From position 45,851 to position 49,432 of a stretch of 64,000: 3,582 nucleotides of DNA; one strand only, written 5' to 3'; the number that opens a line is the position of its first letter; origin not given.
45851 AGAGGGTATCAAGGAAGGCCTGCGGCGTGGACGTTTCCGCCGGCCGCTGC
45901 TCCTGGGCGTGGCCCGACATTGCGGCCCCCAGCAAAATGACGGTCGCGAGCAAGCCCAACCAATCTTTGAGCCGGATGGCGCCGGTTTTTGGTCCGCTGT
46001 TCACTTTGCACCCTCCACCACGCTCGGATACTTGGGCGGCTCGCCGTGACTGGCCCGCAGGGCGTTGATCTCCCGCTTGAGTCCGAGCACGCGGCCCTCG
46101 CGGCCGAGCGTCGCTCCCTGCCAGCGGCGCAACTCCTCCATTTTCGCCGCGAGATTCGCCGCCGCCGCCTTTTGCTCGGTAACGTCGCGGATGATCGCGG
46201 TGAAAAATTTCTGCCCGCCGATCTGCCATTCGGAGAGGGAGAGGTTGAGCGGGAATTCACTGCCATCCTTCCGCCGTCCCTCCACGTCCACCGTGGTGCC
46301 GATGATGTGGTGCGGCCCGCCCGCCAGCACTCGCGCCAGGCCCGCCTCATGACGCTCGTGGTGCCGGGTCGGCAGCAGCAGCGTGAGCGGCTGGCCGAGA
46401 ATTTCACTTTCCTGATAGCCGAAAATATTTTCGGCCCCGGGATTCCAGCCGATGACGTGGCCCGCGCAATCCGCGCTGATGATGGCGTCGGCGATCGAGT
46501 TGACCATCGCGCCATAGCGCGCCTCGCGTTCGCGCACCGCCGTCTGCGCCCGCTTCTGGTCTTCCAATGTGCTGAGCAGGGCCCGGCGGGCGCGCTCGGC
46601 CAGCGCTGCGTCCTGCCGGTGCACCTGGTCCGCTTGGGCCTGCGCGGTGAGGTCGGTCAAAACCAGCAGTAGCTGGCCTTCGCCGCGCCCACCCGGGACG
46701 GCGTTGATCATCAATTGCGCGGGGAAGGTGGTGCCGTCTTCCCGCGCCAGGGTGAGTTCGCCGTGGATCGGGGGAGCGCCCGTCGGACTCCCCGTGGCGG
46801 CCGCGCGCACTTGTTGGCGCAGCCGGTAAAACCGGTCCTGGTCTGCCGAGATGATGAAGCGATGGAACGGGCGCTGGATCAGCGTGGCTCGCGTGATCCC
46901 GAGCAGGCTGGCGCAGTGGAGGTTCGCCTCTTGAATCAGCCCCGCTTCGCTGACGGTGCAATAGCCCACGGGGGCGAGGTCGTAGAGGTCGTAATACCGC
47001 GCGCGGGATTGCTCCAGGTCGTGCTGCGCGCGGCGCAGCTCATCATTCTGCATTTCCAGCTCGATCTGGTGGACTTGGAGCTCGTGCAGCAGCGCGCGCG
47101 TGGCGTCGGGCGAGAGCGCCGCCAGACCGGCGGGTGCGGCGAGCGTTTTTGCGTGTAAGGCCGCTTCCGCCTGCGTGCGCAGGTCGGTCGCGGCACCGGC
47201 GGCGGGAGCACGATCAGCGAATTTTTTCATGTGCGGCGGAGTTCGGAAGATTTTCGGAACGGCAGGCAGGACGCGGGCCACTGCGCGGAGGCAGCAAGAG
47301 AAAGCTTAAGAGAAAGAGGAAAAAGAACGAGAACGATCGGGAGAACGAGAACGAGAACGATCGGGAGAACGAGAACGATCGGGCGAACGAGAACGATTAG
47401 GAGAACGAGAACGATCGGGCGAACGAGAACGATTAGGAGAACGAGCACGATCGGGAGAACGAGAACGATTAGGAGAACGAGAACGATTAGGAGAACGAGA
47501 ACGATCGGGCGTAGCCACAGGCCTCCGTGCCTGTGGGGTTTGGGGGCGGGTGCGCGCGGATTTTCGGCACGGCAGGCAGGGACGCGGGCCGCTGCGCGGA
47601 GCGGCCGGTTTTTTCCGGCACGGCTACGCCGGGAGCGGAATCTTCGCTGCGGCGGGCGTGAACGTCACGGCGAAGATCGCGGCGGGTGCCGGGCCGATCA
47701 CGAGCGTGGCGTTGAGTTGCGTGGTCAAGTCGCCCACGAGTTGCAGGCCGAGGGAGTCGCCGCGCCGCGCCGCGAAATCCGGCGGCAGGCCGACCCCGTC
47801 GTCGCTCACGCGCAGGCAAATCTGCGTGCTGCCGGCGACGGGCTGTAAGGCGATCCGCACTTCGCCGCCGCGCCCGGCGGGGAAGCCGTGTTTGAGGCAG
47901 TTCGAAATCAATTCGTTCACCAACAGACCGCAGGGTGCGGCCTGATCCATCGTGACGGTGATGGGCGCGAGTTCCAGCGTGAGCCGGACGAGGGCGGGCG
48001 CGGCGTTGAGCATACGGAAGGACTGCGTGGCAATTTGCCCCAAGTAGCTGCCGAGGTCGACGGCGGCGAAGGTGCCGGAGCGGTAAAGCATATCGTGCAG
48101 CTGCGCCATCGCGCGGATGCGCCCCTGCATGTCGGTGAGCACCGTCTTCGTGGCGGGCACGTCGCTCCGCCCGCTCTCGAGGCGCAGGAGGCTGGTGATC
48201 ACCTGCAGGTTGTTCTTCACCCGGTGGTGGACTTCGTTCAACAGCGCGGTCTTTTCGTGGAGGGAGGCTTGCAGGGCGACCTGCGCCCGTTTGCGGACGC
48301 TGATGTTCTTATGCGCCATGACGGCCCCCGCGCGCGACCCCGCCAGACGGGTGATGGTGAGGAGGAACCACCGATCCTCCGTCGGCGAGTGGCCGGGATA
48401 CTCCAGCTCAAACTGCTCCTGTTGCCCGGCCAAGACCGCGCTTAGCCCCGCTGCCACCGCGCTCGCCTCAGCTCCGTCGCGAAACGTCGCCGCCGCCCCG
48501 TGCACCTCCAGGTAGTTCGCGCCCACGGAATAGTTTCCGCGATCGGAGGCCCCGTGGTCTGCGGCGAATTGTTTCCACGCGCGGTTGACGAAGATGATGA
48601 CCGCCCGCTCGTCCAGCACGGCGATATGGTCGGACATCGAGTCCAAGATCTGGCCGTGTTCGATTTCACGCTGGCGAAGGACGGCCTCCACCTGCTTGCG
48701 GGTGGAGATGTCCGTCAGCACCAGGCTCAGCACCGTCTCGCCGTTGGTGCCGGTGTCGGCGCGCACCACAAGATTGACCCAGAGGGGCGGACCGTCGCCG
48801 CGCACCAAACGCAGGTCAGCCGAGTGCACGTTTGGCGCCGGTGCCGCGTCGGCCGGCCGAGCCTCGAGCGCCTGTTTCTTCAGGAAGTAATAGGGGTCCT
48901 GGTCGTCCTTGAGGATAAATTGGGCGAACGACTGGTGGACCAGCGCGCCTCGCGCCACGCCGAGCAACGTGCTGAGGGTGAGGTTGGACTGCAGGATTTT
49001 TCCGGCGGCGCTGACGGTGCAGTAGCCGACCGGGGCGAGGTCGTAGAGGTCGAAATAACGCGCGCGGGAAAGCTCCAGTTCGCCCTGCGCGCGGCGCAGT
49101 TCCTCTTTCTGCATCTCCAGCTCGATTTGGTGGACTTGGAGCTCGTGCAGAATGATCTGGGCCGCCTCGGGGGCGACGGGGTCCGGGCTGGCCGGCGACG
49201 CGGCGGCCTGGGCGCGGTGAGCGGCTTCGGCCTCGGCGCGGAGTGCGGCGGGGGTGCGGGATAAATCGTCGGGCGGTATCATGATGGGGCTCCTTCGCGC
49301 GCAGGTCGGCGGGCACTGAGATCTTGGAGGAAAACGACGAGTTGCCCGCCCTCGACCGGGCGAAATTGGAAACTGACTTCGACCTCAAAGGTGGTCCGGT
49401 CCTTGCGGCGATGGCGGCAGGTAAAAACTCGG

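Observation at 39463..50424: GAGAAC-type microsatellites sit in all three spacers that punctuate the signalling locus, 65-280 nt upstream of the next gene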

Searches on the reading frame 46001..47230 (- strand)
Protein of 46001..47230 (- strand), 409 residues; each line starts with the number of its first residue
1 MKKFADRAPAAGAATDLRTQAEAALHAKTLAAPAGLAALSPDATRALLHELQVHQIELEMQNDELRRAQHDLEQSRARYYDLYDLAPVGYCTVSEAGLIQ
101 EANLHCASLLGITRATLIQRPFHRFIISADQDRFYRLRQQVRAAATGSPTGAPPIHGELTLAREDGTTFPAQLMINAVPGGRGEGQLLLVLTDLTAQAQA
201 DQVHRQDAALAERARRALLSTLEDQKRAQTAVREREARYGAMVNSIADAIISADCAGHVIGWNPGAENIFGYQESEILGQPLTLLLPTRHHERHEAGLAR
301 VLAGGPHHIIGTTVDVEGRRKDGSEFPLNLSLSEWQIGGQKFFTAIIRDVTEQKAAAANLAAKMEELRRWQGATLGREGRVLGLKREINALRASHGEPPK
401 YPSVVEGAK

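Call 16: search_protein_families(library=pfam, proteins=[window:46001-47230:-])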
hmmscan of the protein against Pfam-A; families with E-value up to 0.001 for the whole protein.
window:46001-47230:- (409 aa): 6 families
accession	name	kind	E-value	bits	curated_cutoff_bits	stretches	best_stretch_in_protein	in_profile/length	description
PF13426.13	PAS_9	-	1.1e-24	87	27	2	250-352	4-103/103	PAS domain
PF00989.32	PAS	-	1.2e-23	83.7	22.6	2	238-350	2-113/113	PAS fold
PF08448.16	PAS_4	-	1.5e-14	54.6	23.1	1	244-354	2-109/110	PAS fold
PF24820.1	Diguanyl_cycl_sensor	-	3e-12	46.9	28.1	1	93-181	12-99/109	Diguanylate cyclase-like sensor domain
PF13188.13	PAS_8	-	1.4e-10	41.1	21.8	1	237-294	1-55/65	PAS domain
PF08447.18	PAS_3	-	1.1e-05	26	25.6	0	260-325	2-65/89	PAS fold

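Call 61: find_homologous_proteins(query=window:46001-47230:-, max_evalue=1e-40)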
Query window:46001-47230:- (409 aa): 388 proteins with E <= 1e-40 among 8000 candidates; the best 120 are listed.
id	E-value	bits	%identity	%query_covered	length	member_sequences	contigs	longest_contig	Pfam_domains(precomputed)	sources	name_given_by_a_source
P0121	4.1e-262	887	99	100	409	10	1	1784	PF13426.14,PF13188.14,PF24820.2,PF08448.17,PF00989.32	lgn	-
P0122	1.1e-112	395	53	32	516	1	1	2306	PF08447.19,PF13426.14,PF13188.14,PF12860.14,PF24820.2,PF08448.17,PF00211.26,PF00989.32,PF23409.2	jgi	-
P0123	7.4e-97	343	75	52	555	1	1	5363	PF08447.19,PF13426.14,PF13188.14,PF08448.17,PF00989.32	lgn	-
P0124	1.2e-95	339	39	43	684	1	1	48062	PF08447.19,PF13426.14,PF13188.14,PF12860.14,PF24820.2,PF08448.17,PF00211.26,PF00989.32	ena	-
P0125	1.8e-95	338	39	43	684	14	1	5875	PF13596.13,PF08447.19,PF13426.14,PF13188.14,PF12860.14,PF24820.2,PF08448.17,PF00211.26,PF00989.32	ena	-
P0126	9.0e-89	316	69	53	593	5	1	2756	PF08447.19,PF13426.14,PF13188.14,PF08448.17,PF00989.32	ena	-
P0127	7.9e-85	303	37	86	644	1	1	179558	PF08447.19,PF13426.14,PF13188.14,PF08448.17,PF00989.32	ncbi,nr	ncbi:MAG: PAS domain S-box protein [Holophagaceae bacterium]|nr:PAS domain S-box protein [Holophagac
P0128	4.5e-79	284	45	83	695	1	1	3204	PF08447.19,PF13426.14,PF13188.14,PF08448.17,PF02518.32,PF00989.32,PF00072.31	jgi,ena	jgi:PAS domain S-box-containing protein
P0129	2.5e-72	262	42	87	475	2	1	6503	PF13426.14,PF13188.14,PF24820.2,PF16963.11,PF08448.17,PF00989.32,PF00990.27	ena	-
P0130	1.4e-69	253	47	44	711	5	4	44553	PF08447.19,PF13426.14,PF13188.14,PF08448.17,PF00989.32,PF00990.27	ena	-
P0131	4.9e-69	251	43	83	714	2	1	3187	PF08447.19,PF13426.14,PF13188.14,PF24820.2,PF08448.17,PF02518.32,PF00512.32,PF00989.32,PF00072.31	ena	-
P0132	2.1e-66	243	39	83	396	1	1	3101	PF08447.19,PF13426.14,PF13188.14,PF24820.2,PF08448.17,PF00989.32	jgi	jgi:two-component system CheB/CheR fusion protein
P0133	2.7e-66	242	39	83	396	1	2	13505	PF08447.19,PF13426.14,PF13188.14,PF24820.2,PF08448.17,PF00989.32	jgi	jgi:PAS domain S-box-containing protein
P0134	3.2e-66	242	39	83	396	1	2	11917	PF08447.19,PF13426.14,PF13188.14,PF24820.2,PF08448.17,PF00989.32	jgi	jgi:two-component system CheB/CheR fusion protein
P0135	3.4e-66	242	39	83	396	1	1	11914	PF08447.19,PF13426.14,PF13188.14,PF24820.2,PF08448.17,PF00989.32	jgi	jgi:two-component system CheB/CheR fusion protein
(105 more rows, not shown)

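Call 62: find_encoding_contigs(protein=P0123, flank=5000, max_places=3)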
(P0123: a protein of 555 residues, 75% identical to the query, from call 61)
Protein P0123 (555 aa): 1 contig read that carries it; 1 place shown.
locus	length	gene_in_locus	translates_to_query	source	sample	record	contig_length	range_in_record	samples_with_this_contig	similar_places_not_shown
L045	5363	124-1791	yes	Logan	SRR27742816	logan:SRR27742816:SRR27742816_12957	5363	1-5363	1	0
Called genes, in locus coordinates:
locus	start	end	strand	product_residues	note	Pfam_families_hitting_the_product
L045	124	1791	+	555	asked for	PF08447:PAS_3 (weak), PF00989:PAS (weak), PF08448:PAS_4, PF08447:PAS_3, PF00989:PAS, PF13188:PAS_8, PF08448:PAS_4, PF13426:PAS_9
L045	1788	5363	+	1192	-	?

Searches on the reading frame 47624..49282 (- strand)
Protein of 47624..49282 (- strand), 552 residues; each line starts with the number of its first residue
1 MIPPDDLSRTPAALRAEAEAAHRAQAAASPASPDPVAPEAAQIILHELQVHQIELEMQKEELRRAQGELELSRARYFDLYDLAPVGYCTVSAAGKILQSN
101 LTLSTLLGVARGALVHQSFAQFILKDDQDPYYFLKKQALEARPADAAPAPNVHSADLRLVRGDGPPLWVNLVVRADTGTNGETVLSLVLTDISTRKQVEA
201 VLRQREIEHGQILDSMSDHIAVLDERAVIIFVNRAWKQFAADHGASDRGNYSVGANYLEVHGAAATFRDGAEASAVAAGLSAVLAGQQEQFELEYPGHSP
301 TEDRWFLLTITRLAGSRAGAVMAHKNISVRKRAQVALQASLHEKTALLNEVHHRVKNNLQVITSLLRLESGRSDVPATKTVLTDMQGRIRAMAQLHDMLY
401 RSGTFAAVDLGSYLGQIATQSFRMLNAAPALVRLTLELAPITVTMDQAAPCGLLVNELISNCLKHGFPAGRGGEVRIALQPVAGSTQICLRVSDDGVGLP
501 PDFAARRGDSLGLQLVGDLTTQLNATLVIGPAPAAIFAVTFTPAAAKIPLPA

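Call 16: search_protein_families(library=pfam, proteins=[window:47624-49282:-])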
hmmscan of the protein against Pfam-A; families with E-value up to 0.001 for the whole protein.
window:47624-49282:- (552 aa): 8 families
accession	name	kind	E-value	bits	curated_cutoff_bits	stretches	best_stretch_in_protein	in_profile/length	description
PF07568.18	HisKA_2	-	5.5e-24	84.5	22.3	1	350-423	1-74/76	Histidine kinase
PF07536.20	HWE_HK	-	4.4e-09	37.4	22.8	1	350-403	1-52/83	HWE histidine kinase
PF13426.13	PAS_9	-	1.5e-08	35.3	27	1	84-193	1-102/103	PAS domain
PF00989.32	PAS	-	2.1e-08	34.6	22.6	1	76-142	3-66/113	PAS fold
PF02518.31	HATPase_c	-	2.2e-08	34.9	26.4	1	453-540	8-104/111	Histidine kinase-, DNA gyrase B-, and HSP90-like ATPase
PF08448.16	PAS_4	-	7e-08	33.1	23.1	1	213-321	1-99/110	PAS fold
PF13581.12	HATPase_c_2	-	2.3e-06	28.1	27.4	1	439-509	20-98/127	Histidine kinase-like ATPase domain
PF13188.13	PAS_8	-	2.4e-05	24.5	21.8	0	211-240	5-34/65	PAS domain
